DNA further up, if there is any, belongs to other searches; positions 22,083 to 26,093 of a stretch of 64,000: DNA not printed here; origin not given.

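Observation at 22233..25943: Tail fibre combining collagen-like repeats, GQGGTGA repeats and a self-cleaving chaperone domain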

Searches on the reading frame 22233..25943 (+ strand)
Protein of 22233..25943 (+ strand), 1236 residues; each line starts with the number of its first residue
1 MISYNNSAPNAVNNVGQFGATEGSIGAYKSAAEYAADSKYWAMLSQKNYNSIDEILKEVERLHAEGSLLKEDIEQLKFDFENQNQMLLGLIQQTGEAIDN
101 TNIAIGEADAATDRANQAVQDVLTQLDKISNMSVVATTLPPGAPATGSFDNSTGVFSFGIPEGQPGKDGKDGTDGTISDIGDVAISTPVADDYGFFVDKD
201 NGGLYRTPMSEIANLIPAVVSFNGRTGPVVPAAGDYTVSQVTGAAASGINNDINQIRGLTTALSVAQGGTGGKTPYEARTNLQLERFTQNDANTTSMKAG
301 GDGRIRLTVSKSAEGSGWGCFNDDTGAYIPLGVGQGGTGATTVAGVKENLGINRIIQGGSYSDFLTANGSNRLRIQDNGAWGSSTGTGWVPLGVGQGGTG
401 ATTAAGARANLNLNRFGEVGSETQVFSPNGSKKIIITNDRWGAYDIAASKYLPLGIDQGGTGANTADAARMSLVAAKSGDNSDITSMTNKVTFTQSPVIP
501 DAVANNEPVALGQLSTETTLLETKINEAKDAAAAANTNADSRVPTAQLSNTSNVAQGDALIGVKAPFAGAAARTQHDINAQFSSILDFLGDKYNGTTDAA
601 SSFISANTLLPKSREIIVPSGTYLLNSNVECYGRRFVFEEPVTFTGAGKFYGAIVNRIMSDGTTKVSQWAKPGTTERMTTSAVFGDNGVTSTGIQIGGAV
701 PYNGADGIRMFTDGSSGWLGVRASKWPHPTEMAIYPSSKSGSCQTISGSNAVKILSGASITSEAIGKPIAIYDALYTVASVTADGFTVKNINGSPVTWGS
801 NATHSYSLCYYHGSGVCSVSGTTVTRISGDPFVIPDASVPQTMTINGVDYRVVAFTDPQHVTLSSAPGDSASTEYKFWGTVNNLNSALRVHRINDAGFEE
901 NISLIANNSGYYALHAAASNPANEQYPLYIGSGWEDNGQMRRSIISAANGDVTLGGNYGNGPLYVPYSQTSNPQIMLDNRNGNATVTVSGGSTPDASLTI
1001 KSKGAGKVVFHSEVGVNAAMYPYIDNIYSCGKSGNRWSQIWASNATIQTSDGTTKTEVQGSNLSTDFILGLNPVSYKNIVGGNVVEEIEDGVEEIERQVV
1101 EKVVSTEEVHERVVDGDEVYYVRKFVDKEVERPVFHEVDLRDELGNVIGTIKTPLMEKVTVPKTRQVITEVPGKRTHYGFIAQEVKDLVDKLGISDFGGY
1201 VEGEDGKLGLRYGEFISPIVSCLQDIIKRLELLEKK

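Call 3: search_protein_families(library=pfam, proteins=[window:22233-25943:+], max_evalue=1)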
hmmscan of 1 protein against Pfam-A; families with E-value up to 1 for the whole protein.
window:22233-25943:+ (1236 aa): 3 families
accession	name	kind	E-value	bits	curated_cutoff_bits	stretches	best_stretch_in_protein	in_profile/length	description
PF13884.11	Peptidase_S74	-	4.2e-06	27.4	22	1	1173-1193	37-57/58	Chaperone of endosialidase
PF12219.14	End_tail_spike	-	0.00019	22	25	1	950-1049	63-160/160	Catalytic domain of bacteriophage endosialidase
PF07412.17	Geminin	-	0.12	12.5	22.2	1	33-80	104-151/197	Geminin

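Call 4: search_protein_families(library=phrogs, proteins=[window:22233-25943:+], max_evalue=0.01)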
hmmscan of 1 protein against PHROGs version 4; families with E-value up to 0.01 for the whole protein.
window:22233-25943:+ (1236 aa): 16 families
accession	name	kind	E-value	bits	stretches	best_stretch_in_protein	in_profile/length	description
phrog_28871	-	unknown function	2.5e-181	605.8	1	545-1236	208-946/946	-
phrog_10305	-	tail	3.9e-78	265.1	3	1-228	1-215/1005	tail fiber protein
phrog_5481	-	tail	1.3e-31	111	2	359-653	521-823/1043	tail fiber protein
phrog_12321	-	tail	3.7e-28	99.2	4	394-475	287-369/695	tail fiber protein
phrog_6578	-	tail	4.8e-18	65.4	3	361-412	323-378/1210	tail fiber protein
phrog_1171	-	tail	9.3e-16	58.4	1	1010-1060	766-816/954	tail spike protein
phrog_11393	-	tail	2.3e-14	54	2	239-352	266-363/538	tail fiber protein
phrog_4636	-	tail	9.2e-14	51.8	1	1034-1236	615-747/763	tail spike protein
phrog_1591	-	tail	9.7e-13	49.2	1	107-299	79-217/484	tail fiber protein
phrog_14572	-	tail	1.9e-10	41.4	1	394-490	66-147/484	tail fiber protein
phrog_18522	-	tail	8.8e-10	38.5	1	533-646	135-229/612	tail protein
phrog_35687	-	unknown function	8.8e-09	35.1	1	242-290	273-321/653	-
phrog_20231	-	tail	1.4e-08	34.7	1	534-626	125-216/691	tail protein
phrog_35753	-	unknown function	0.00027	22.4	1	239-284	67-112/131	-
phrog_23437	-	tail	0.00058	20.4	1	1017-1059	119-161/275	tail protein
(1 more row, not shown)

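Call 6: search_solved_structures(query=window:22233-25943:+, max_evalue=1, show_alignments=3)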
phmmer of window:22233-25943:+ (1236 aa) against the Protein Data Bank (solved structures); distinct sequences matched with E-value up to 1: 12.
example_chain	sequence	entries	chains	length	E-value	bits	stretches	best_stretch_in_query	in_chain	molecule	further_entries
7z47_D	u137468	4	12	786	1.2e-72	248.3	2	1-243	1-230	Putative tail fiber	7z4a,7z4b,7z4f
4urr_A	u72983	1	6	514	2.4e-06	28.6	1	554-625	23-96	BIFUNCTIONAL TAIL PROTEIN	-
2vbe_A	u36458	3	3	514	2.4e-06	28.6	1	554-625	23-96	TAILSPIKE-PROTEIN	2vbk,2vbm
7sg7_A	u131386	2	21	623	3.2e-06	28.3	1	554-624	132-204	Gene 14 protein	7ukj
8vbx_R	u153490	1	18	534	0.00077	20.4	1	235-303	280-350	Tail fiber (gp47)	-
4uw8_A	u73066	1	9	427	0.019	15.8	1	977-1060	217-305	L-SHAPED TAIL FIBER PROTEIN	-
3gw6_A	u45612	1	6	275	0.23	12.2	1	941-1057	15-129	Endo-N-acetylneuraminidase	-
8ia3_A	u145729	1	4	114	0.34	11.6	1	38-93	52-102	Upstream stimulatory factor 2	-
2wvr_A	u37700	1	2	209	0.38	11.4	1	35-101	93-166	GEMININ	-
5cva_B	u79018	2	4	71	0.48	11.1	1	140-182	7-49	Collagen alpha-1(I) chain,Collagen alpha-2(IX) chain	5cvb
4bry_A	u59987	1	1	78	0.5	11.1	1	37-82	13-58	GEMININ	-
1uii_A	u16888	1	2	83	0.56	10.9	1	35-79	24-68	Geminin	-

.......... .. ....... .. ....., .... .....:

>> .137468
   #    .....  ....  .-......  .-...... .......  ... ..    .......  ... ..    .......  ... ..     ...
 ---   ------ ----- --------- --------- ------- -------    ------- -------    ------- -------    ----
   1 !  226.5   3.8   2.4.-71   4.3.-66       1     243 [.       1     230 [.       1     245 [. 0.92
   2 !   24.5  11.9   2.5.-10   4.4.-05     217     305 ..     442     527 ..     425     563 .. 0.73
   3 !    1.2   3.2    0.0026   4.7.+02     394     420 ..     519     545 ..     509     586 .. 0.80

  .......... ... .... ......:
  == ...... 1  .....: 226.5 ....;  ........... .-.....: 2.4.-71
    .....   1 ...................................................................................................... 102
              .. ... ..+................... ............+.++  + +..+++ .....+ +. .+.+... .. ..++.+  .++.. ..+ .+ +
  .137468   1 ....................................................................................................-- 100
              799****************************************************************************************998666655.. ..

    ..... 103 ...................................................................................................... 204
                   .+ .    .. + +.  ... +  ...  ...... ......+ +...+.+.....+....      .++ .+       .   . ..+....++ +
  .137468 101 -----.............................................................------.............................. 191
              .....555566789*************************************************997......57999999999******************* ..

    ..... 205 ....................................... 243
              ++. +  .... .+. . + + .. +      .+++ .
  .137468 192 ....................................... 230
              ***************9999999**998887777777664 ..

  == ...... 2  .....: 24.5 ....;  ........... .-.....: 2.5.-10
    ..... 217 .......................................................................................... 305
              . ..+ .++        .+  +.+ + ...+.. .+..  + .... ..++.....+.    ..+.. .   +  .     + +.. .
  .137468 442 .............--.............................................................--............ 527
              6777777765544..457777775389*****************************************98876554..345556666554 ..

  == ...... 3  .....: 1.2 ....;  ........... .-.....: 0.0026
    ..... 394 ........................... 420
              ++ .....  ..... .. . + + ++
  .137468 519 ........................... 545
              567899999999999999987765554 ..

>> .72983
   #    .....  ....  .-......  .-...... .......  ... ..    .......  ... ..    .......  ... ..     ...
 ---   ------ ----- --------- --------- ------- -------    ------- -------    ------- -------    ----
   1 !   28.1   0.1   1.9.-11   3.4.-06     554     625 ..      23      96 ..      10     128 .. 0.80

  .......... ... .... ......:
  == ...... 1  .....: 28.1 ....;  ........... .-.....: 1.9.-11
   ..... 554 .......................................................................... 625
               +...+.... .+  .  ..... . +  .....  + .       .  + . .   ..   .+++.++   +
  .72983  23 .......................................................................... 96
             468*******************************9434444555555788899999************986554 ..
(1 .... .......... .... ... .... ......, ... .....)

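Call 13: find_homologous_proteins(query=window:22233-25943:+, max_evalue=0.00001)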
Query window:22233-25943:+ (1236 aa): 421 proteins with E <= 0.00001 among 8000 candidates; the best 120 are listed.
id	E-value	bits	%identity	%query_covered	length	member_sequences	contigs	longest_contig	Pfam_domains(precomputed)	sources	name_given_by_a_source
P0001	0.0e+0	2420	89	100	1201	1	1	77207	PF13884.12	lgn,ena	-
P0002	0.0e+0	2415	88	100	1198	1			PF13884.12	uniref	uniref:Peptidase S74 domain-containing protein n=1 Tax=Escherichia phage 1-6bf TaxID=3117708 RepID=A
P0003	0.0e+0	2307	99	84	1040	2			PF13884.12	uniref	uniref:Peptidase S74 domain-containing protein n=1 Tax=Escherichia phage 1-6af TaxID=3117707 RepID=A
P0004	0.0e+0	2189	79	100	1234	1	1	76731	PF13884.12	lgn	-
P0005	0.0e+0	2188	77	76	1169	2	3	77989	PF13884.12,PF12219.15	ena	-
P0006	0.0e+0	2158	78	100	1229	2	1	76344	PF13884.12,PF12219.15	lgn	-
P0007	0.0e+0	2145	79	100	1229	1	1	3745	PF13884.12,PF12219.15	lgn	-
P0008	0.0e+0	2143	76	74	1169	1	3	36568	PF13884.12,PF12219.15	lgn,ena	-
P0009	0.0e+0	1643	81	67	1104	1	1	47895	PF13884.12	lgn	-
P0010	0.0e+0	1514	89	47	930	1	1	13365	PF13884.12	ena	-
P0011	0.0e+0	1500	90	45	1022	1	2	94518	PF13884.12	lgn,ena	-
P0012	0.0e+0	1478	89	45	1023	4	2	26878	PF13884.12,PF12219.15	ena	-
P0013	0.0e+0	1445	89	45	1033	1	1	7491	PF13884.12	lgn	-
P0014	0.0e+0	1364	89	45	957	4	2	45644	PF13884.12,PF12219.15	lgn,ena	-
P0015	1.1e-246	840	70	48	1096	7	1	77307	-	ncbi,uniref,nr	ncbi:tail fiber protein [Escherichia phage vB_EcoP_WFI101126]|uniref:Pectate lyase superfamily prote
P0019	1.4e-218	747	63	40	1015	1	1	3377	PF13884.12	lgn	-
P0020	1.4e-215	737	63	40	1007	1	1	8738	PF13884.12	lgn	-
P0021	1.3e-212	727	63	40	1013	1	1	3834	PF13884.12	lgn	-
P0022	4.8e-212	725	62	40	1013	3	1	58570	PF13884.12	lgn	-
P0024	1.2e-208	714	65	40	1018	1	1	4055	PF13884.12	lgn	-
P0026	2.0e-194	667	61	40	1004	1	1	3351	PF13884.12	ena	-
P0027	7.7e-190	651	63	40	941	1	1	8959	PF13884.12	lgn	-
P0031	6.8e-148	512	54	39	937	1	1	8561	PF13884.12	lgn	-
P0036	1.8e-124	435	57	28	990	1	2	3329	PF13884.12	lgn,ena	-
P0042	7.5e-120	420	58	28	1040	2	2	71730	PF18668.7,PF13884.12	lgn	-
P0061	1.2e-107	379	53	18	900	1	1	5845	PF13884.12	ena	-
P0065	2.2e-105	372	52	18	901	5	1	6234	PF13884.12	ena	-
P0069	1.4e-100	356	52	18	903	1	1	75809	PF13884.12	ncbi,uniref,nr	ncbi:tail fiber protein [Escherichia phage vB_EcoP_IMEP8]|uniref:Tail fiber protein n=1 Tax=Escheric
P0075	1.9e-98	349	52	18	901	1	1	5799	PF13884.12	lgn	-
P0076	2.0e-98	349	49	21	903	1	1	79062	PF13884.12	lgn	-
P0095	4.1e-90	321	48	18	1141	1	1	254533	PF13884.12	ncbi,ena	ncbi:TPA: hypothetical protein ACN1DA_001401 [Escherichia coli]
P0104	3.6e-87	311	44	26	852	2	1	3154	PF13884.12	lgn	-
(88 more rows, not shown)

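Call 68: search_protein_families(library=ncbifam, proteins=[window:22233-25943:+], max_evalue=0.1)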
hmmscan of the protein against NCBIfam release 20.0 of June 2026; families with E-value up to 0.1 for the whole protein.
window:22233-25943:+ (1236 aa): 1 family
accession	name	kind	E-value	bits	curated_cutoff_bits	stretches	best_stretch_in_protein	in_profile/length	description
TIGR04246.1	nitrous_NosZ_Gp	equivalog_domain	0.014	13.7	625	1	1028-1103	188-264/578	Sec-dependent nitrous-oxide reductase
